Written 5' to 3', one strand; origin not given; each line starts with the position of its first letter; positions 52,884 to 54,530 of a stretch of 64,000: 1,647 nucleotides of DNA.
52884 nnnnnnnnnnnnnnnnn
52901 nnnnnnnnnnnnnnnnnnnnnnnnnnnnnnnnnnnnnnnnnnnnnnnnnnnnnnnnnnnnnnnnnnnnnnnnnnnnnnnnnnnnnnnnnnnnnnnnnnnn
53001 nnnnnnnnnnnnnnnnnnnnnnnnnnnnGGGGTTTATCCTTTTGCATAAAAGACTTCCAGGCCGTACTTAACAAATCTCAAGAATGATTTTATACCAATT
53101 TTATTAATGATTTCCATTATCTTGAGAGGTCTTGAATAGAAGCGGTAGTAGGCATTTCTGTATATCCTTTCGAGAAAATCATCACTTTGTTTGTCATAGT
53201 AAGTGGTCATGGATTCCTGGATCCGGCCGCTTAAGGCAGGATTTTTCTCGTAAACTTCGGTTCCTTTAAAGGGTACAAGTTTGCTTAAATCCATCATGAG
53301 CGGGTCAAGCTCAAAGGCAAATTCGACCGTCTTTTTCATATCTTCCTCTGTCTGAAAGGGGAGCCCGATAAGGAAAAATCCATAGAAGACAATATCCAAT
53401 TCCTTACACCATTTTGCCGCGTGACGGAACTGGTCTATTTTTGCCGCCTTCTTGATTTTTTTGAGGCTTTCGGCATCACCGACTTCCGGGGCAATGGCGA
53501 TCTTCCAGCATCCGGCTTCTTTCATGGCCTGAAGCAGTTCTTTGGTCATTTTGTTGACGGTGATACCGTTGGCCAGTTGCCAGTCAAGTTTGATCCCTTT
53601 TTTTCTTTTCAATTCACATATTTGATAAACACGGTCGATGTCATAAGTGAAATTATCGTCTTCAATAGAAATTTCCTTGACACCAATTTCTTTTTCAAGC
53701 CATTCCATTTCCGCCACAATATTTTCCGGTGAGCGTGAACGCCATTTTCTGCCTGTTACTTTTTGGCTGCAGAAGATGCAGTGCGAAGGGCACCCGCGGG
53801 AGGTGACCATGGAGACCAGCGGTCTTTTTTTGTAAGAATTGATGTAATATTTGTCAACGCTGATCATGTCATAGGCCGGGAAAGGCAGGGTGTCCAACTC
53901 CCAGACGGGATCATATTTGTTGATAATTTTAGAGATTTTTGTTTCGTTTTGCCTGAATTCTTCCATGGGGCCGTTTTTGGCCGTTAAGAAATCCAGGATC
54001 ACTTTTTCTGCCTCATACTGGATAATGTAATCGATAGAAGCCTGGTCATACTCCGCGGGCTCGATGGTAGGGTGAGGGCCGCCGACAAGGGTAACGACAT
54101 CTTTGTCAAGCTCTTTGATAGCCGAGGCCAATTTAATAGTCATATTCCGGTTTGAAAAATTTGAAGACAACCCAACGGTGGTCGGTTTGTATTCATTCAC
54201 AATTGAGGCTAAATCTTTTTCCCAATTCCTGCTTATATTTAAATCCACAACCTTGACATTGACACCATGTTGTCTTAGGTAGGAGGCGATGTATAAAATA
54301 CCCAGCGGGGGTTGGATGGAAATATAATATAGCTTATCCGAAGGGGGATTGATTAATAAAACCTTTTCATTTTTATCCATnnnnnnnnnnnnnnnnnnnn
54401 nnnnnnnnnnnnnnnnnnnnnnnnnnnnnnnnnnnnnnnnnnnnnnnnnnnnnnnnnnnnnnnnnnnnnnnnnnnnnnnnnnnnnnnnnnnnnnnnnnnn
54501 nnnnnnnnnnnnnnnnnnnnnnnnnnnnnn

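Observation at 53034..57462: GT2 - YdjC deacetylase - B12 radical SAM triad mirroring hopanoid HpnI/HpnK/HpnJ, without a squalene-hopene cyclase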

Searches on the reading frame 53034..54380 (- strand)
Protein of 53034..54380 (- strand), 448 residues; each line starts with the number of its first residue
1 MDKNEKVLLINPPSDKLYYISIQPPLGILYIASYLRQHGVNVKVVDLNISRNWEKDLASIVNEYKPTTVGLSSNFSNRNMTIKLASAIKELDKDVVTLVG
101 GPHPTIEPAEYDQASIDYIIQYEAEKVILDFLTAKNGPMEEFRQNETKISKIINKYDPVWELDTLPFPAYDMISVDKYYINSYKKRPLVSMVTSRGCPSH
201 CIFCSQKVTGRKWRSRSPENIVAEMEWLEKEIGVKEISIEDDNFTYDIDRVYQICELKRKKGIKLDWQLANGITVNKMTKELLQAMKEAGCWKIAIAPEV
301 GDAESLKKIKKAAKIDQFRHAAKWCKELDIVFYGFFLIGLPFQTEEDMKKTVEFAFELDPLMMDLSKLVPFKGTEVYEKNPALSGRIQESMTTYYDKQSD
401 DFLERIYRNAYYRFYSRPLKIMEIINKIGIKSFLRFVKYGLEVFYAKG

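Call 4: search_protein_families(library=pfam, proteins=[window:53034-54380:-], max_evalue=0.001)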
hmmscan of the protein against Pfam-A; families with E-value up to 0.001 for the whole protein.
window:53034-54380:- (448 aa): 2 families
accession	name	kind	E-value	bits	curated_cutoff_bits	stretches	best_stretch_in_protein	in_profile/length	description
PF04055.27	Radical_SAM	-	5e-25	89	29.5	1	191-355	1-166/166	Radical SAM superfamily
PF02310.24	B12-binding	-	2.3e-20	73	32.1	1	23-128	12-117/121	B12 binding domain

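Call 5: search_protein_families(library=ncbifam, proteins=[window:53034-54380:-], max_evalue=0.001)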
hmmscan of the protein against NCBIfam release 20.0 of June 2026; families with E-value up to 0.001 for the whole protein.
window:53034-54380:- (448 aa): 35 families (the best 25 are shown)
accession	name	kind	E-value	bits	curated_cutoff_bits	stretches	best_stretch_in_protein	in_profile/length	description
TIGR03471.1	HpnJ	equivalog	5.3e-55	187.1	577.6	1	43-428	48-446/472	hopanoid biosynthesis associated radical SAM protein HpnJ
NF038361.1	rSAM_Sden_1168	equivalog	4e-47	161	575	1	6-380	64-473/560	Sden_1168 family B12-binding radical SAM P-methyltransferase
TIGR02026.1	BchE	equivalog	1.6e-42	146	481.35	1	23-379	20-386/497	magnesium-protoporphyrin IX monomethyl ester anaerobic oxidative cyclase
NF050148.1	rSAM_ApyD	equivalog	2e-34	119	750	1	9-380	9-393/645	RiPP biosynthesis radical SAM protein ApyD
TIGR04479.1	bcpD_PhpK_rSAM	subfamily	2.4e-32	112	600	1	23-363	70-414/504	PhpK family radical SAM P-methyltransferase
TIGR04367.1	HpnR_B12_rSAM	equivalog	4.1e-31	108.1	650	1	7-380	3-373/490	hopanoid C-3 methylase HpnR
TIGR04072.2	rSAM_ladder_B12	equivalog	2.7e-29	102.1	360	1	25-359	18-350/443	lipid biosynthesis B12-binding/radical SAM protein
TIGR04385.1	B12_rSAM_cofa1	equivalog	6.8e-28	98.1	450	1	6-354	1-360/438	B12 lower ligand biosynthesis radical SAM protein BzaD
NF033070.1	rSAM_AprD4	equivalog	3.1e-26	92.3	500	1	161-378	169-388/456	AprD4 family radical SAM diol-dehydratase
TIGR03975.1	rSAM_ocin_1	subfamily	7.4e-25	87.5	281.85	1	56-353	119-425/606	RiPP maturation radical SAM C-methyltransferase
TIGR04013.1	B12_SAM_MJ_1487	hypoth_equivalog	4.9e-24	84.9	251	2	57-230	35-194/382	TIGR04013 family B12-binding domain/radical SAM domain-containing protein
TIGR04014.1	B12_SAM_MJ_0865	equivalog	6.2e-17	61.5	360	1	94-376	68-354/434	methyl-coenzyme M reductase glutamine C-methyltransferase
NF040542.1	rSAM_RCCLKC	equivalog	5.6e-15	55.4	450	1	25-407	13-404/423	arsinothricin biosynthesis radical SAM protein ArsL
NF033712.0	B12_rSAM_KedN5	subfamily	1e-14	53.7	700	1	39-347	36-359/624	KedN5 family methylcobalamin-dependent radical SAM C-methyltransferase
TIGR04295.1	B12_rSAM_oligo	hypoth_equivalog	1.4e-13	50.3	400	1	23-315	21-318/422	TIGR04295 family B12-binding domain-containing radical SAM protein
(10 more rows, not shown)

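Call 12: list_cluster_members(proteins=[P0001, window:53034-54380:-, window:55254-55982:-, window:56017-57462:-, window:57584-58954:-])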
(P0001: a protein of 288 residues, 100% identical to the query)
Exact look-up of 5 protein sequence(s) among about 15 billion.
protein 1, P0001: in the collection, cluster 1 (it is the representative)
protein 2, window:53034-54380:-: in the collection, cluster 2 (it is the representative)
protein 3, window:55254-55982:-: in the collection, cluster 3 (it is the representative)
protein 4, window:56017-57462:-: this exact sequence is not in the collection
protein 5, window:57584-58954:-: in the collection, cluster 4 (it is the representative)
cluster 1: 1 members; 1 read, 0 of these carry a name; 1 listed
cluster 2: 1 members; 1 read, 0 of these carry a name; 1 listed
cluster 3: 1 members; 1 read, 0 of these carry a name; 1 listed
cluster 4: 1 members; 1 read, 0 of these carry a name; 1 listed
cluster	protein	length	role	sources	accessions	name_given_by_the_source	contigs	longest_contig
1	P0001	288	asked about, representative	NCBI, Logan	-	-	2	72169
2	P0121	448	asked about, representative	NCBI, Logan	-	-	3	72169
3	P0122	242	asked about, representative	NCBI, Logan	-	-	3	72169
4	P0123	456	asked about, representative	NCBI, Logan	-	-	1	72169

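Call 30: search_dna_similar(query=window:53034-54380:-, collection=plasmids, mode=protein, max_rows=45, rows=spread)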
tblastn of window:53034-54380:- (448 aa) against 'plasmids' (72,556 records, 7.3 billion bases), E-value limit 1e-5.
Records with a match: 188; places in all: 229; records where one place covers at least 80% of the query: 76.
Best place of each record, by identity: <60% 188.
By first word of the organism name: Streptomyces 41; Rhizobium 25; Azospirillum 12; Mycetohabitans 9; Bacillus 8; Komagataeibacter 7; Clostridium 5; Paraburkholderia 4; Sinorhizobium 4; Pseudomonas 4; and 49 more.
By predicted mobility (MOB-suite, as given by PLSDB): non-mobilizable 130; mobilizable 30; conjugative 28.
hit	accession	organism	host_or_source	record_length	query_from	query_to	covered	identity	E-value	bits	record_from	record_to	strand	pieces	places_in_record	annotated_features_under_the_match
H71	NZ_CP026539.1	Solidesulfovibrio carbinolicus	-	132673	6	448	99%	25.8%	4e-40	160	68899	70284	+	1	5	radical SAM protein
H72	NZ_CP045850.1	Streptomyces clavuligerus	pure culture single spore ...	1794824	21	441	94%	26.8%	8e-38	154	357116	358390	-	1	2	none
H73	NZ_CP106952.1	Eleftheria terrae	soil sample,soil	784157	22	421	89%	27.4%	2e-41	164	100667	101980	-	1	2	cobalamin-dependent protein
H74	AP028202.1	Paraburkholderia largidicola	Physopelta gutta,midgut,Midgut crypts ...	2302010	60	428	82%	29.4%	3e-27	148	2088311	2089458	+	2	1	hypothetical protein (x2)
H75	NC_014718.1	Mycetohabitans rhizoxinica HKI 454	-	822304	84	444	81%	29.6%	5e-33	139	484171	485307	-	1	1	hpnJ: hopanoid biosynthesis associated radical SAM protein HpnJ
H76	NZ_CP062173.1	Mycetohabitans rhizoxinica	Rhizopus microsporus,bacterial ...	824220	84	444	81%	29.4%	2e-32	138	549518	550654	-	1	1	hpnJ: hopanoid biosynthesis associated radical SAM protein HpnJ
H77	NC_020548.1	Azoarcus sp. KH32C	-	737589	2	385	86%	27.4%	1e-37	154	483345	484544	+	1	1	radical SAM protein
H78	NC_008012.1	Lawsonia intracellularis PHE/MN1-00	Sus scrofa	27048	6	377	83%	28.1%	2e-35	147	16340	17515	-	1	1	radical SAM protein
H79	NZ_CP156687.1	Burkholderia stagnalis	Bacterial cells,soils collected in ...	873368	6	394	87%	26.1%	3e-26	119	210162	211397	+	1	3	radical SAM protein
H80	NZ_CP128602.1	Roseibium aggregatum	cell culture,marine biofilms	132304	24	378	79%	27.6%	2e-28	126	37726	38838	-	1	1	radical SAM protein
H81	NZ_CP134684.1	Citrobacter portucalensis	Larus michahellis,bacteria,cloaca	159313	40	446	91%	23.2%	2e-11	74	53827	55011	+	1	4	radical SAM protein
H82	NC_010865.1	Sinorhizobium meliloti SM11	-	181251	7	387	85%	24.5%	2e-22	108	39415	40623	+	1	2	radical SAM protein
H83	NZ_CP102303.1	Clostridium perfringens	swine,mixed culture,fecal sample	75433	3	359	80%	26.0%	5e-21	103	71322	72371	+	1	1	radical SAM protein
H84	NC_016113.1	Streptantibioticus cattleyicolor NRRL 8057 = DSM 46488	-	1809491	6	352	77%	26.3%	2e-25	117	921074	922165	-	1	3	none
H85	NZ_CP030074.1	Streptomyces cadmiisoli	Whole organism,soil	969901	13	407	88%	23.0%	3e-11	73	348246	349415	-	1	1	radical SAM protein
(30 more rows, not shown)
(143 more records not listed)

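Call 31: get_annotated_region(hit=H71, flank=14000)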
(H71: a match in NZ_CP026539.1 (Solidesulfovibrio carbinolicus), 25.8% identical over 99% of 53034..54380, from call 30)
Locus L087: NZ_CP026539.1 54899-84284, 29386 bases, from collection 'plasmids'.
description: Solidesulfovibrio carbinolicus strain DSM 3852 plasmid pDCAR1, complete sequence
organism: Solidesulfovibrio carbinolicus (NCBI taxid 296842)
taxonomy: Bacteria; Thermodesulfobacteriota; Desulfovibrionia; Desulfovibrionales; Desulfovibrionaceae; Solidesulfovibrio; Solidesulfovibrio carbinolicus
host: -; source: -; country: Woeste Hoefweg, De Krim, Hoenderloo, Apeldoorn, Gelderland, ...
typing (MOB-suite, as given by PLSDB): non-mobilizable
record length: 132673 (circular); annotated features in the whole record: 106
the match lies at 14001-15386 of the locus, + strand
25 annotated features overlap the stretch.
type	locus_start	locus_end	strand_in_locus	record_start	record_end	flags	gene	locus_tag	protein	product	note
CDS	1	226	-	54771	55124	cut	tnpB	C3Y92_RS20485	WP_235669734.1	IS66 family insertion sequence element accessory protein TnpB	-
CDS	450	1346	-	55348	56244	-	-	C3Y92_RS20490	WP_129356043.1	integrase core domain-containing protein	GO:0015074 - DNA integration [Evidence IEA]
CDS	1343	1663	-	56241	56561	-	-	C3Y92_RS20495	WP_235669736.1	helix-turn-helix domain-containing protein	-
CDS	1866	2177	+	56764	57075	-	-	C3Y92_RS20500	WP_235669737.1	hypothetical protein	-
CDS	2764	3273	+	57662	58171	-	-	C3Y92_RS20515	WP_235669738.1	IS66 family transposase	-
CDS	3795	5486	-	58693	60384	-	-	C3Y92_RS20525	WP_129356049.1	SGNH/GDSL hydrolase family protein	-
CDS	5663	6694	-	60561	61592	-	-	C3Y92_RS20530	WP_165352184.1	IS5 family transposase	-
CDS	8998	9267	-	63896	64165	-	-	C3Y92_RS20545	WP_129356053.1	TraK family protein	-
CDS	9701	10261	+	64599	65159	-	-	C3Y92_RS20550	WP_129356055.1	recombinase family protein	GO:0006310 - DNA recombination [Evidence IEA]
CDS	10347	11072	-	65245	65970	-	-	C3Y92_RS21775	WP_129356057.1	DapH/DapD/GlmU-related protein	-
CDS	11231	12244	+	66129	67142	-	-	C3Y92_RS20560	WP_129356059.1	NAD-dependent epimerase/dehydratase family protein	-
CDS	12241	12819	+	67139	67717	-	-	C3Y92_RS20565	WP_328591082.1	acyltransferase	-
CDS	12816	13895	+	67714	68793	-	-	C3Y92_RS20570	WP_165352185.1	glycosyltransferase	-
CDS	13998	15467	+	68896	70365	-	-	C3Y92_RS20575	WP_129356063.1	radical SAM protein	-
CDS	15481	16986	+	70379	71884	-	-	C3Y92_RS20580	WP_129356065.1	hypothetical protein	-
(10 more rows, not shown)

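Call 58: search_solved_structures(query=window:53034-54380:-, max_evalue=0.00001)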
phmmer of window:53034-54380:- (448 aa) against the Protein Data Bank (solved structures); distinct sequences matched with E-value up to 0.00001: 5.
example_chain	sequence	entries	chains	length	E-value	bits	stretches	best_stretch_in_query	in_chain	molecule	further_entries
6fd2_B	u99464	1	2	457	3.7e-20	75.6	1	161-378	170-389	Putative apramycin biosynthetic oxidoreductase 4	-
9ccb_A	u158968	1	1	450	1.7e-12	50.3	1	189-383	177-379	Radical SAM core domain-containing protein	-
4jc0_A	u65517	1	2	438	1.3e-08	37.6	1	183-363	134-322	Ribosomal protein S12 methylthiotransferase RimO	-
2qgq_A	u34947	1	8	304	2.1e-08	36.8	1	185-363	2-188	Protein TM_1862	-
9n1b_A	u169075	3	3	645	9.9e-06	28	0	185-350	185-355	Radical SAM protein | Radical SAM enzyme CysS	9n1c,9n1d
